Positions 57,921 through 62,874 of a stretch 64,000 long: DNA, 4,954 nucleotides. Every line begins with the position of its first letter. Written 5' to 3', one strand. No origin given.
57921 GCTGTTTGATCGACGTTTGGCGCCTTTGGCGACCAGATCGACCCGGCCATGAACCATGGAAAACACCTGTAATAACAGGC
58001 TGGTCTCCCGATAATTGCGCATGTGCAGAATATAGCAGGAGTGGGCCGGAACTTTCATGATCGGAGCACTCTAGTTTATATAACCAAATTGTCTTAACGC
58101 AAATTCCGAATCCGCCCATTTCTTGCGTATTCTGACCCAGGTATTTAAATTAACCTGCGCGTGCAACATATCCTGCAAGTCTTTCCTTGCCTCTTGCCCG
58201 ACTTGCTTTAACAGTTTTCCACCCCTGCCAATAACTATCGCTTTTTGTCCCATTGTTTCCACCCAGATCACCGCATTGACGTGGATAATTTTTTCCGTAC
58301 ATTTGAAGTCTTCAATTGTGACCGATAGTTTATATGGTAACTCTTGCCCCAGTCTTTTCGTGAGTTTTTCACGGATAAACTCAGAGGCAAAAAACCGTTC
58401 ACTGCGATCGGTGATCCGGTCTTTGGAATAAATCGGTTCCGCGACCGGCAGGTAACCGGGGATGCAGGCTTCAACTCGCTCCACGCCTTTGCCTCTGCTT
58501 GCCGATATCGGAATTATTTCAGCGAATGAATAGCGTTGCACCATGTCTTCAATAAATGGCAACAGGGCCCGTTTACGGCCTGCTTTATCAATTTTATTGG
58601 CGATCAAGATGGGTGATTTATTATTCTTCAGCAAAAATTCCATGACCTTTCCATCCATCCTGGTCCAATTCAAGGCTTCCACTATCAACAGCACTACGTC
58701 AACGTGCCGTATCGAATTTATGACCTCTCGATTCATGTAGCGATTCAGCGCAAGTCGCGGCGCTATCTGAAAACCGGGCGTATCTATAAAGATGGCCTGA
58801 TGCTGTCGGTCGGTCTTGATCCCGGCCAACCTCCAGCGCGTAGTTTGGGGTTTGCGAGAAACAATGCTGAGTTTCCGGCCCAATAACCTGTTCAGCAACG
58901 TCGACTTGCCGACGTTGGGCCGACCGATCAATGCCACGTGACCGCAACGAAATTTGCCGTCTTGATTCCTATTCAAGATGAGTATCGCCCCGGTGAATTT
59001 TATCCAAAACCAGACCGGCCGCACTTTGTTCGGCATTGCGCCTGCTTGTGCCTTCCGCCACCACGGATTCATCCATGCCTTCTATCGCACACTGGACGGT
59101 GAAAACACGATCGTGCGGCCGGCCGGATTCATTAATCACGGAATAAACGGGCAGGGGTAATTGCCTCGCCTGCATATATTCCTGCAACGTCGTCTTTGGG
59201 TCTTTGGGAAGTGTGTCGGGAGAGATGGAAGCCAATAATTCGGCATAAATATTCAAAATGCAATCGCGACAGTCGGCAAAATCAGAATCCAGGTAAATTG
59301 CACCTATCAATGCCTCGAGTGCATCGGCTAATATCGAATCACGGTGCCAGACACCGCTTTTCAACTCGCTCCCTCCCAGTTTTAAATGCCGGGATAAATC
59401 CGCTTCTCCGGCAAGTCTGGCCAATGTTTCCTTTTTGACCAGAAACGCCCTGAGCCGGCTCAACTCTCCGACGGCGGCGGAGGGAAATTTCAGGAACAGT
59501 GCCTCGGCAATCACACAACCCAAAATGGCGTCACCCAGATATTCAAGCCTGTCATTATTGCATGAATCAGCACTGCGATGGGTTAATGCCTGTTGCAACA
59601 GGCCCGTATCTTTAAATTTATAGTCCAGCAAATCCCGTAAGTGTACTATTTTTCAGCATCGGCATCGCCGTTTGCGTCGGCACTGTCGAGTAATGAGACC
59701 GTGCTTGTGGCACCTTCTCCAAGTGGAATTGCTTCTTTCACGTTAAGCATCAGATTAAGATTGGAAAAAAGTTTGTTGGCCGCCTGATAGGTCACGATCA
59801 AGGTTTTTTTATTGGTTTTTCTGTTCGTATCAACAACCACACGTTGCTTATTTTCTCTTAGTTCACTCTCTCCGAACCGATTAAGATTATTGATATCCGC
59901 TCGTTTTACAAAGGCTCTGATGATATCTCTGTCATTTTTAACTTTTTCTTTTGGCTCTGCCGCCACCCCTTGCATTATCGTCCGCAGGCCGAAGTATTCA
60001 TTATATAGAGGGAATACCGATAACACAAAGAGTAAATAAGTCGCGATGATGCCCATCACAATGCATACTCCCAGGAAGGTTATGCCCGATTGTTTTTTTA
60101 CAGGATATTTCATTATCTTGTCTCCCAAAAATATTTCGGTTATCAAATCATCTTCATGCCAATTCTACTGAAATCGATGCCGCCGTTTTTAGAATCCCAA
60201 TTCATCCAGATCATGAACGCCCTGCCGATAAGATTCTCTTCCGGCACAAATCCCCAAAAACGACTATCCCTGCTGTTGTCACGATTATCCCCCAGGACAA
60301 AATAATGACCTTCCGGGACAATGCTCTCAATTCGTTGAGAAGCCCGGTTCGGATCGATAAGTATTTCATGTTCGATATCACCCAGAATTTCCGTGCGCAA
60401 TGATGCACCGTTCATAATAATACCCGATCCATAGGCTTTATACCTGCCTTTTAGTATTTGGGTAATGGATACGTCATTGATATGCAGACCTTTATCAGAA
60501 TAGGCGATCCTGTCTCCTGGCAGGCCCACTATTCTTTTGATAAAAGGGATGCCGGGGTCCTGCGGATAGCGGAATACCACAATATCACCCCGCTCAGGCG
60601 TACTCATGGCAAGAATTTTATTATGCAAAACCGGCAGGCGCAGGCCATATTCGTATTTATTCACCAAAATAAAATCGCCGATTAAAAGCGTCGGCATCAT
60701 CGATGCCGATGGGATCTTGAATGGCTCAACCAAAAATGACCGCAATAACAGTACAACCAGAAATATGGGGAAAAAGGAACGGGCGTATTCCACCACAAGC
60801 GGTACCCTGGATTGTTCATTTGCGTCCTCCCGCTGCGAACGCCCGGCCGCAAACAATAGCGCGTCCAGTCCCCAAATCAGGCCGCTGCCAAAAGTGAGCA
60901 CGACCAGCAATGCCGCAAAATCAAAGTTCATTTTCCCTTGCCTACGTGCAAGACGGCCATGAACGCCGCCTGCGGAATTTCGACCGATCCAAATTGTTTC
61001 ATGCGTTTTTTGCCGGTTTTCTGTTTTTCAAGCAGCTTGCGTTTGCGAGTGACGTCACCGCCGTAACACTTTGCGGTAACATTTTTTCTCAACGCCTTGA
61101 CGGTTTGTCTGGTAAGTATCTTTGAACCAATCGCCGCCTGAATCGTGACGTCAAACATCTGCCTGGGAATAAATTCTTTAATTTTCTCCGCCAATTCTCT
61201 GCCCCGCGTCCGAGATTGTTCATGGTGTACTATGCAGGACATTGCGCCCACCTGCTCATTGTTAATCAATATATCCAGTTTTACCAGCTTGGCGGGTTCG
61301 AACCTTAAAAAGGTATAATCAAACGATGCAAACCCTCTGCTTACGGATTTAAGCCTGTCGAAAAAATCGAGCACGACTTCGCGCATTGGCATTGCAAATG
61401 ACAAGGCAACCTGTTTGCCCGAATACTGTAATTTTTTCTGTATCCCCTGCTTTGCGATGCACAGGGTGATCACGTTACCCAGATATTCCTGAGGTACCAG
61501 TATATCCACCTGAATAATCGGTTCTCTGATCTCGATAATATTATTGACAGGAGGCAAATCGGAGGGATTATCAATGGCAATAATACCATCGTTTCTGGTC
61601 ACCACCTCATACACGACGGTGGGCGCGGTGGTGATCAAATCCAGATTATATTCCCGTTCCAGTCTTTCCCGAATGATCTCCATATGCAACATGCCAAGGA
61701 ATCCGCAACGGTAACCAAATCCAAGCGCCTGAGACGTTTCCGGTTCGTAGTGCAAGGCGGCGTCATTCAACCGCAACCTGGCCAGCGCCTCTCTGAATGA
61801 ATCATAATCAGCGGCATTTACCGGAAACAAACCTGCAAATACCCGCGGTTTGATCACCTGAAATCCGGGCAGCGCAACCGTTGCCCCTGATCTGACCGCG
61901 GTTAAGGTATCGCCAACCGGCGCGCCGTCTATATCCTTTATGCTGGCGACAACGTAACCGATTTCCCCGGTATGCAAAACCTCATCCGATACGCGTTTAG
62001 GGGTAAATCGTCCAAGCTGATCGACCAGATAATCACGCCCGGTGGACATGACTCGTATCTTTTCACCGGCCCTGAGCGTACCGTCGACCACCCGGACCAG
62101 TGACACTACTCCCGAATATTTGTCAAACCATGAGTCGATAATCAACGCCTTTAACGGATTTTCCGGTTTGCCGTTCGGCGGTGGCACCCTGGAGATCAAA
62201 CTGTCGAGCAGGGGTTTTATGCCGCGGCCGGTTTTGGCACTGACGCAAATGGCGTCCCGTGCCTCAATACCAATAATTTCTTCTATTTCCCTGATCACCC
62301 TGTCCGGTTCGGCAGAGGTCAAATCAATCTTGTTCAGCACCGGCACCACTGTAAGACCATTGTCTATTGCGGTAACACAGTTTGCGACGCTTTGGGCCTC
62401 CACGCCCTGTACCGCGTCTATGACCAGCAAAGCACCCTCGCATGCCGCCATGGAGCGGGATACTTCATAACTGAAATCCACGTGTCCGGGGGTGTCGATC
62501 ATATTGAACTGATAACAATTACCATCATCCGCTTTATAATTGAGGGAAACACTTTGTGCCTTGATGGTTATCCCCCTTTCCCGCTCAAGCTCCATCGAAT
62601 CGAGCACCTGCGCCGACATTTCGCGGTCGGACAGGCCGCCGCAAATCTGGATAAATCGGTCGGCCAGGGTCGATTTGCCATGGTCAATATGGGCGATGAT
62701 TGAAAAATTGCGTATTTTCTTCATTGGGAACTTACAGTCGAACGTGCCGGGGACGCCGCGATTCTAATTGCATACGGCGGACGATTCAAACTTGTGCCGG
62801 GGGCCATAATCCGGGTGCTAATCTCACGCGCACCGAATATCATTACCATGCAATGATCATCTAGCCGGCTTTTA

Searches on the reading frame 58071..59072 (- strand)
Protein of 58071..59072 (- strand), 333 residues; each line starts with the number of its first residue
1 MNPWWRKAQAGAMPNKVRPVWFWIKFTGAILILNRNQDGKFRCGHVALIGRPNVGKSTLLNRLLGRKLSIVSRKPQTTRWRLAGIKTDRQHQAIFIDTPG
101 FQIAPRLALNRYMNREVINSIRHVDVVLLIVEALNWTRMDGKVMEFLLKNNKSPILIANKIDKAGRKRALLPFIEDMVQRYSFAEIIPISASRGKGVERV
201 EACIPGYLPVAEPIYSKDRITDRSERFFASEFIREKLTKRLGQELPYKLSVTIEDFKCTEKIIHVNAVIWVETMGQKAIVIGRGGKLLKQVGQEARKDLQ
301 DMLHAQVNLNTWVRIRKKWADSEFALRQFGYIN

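Call 41: search_protein_families(library=pfam, proteins=[window:58071-59072:-], max_evalue=0.001)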
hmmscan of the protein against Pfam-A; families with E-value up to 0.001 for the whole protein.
window:58071-59072:- (333 aa): 9 families
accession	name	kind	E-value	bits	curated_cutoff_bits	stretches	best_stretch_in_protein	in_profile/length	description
PF01926.29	MMR_HSR1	-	1.3e-24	86.9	21.9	1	45-160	1-113/113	50S ribosome-binding GTPase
PF07650.23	KH_2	-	1.8e-16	60.2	22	1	244-320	1-78/78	KH domain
PF02421.24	FeoB_N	-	1.9e-13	50.7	27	1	45-201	2-153/156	Ferrous iron transport protein B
PF00009.33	GTP_EFTU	-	9.6e-09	35.5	26.5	1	47-203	7-181/188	Elongation factor Tu GTP binding domain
PF03193.22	RsgA_GTPase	-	3.2e-07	30.8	30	1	46-102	109-169/174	RsgA GTPase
PF00350.29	Dynamin_N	-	1.4e-06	28.9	27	1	46-79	1-34/168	Dynamin family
PF10662.15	PduV-EutP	-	3.5e-05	24.1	21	1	45-202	3-139/143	Ethanolamine utilisation - propanediol utilisation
PF04548.22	AIG1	-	5.2e-05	23.1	27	1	46-147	3-107/212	AIG1 family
PF02492.25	cobW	-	0.00036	20.6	20.7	0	86-175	78-166/180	CobW/HypB/UreG, nucleotide-binding domain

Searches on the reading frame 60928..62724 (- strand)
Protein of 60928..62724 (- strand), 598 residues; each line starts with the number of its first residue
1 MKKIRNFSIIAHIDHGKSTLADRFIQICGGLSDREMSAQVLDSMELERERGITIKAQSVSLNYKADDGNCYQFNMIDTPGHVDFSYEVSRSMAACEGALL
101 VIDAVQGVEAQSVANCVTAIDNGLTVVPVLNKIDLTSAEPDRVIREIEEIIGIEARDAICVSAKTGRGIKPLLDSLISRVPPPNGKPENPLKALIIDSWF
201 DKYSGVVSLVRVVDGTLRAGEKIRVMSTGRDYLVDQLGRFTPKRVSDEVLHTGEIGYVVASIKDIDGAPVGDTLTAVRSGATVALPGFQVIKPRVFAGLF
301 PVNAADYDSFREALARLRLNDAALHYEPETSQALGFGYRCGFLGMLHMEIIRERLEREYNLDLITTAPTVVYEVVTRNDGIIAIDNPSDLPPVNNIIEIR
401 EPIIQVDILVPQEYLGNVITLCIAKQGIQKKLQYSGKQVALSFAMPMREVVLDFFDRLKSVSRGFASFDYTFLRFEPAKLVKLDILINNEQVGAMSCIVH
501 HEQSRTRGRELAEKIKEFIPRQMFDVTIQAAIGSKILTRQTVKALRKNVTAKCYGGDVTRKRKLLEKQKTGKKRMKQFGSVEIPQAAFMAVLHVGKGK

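Call 41: search_protein_families(library=pfam, proteins=[window:60928-62724:-], max_evalue=0.001)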
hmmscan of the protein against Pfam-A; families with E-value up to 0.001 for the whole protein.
window:60928-62724:- (598 aa): 7 families
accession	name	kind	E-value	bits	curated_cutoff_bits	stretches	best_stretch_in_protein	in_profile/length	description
PF00009.33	GTP_EFTU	-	6.4e-54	182.9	26.5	1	2-181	1-187/188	Elongation factor Tu GTP binding domain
PF06421.17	LepA_C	-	2.5e-47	159.9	29.7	1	487-592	1-106/107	GTP-binding protein LepA C-terminus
PF00679.30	EFG_C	-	2.5e-19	69.5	27.9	1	399-484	2-87/89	Elongation factor G C-terminus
PF03144.31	GTP_EFTU_D2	-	1.5e-09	38.5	30.3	1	205-275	1-73/73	Elongation factor Tu domain 2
PF14492.12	EFG_III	-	1.4e-05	25.5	27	1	293-365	4-73/75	Elongation Factor G, domain III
PF22042.2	EF-G_D2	-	3.9e-05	24.1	27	1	190-227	1-38/84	Elongation factor G domain 2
PF16658.11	RF3_C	-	0.00086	19.6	40.1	0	292-367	8-80/132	Class II release factor RF3, C-terminal domain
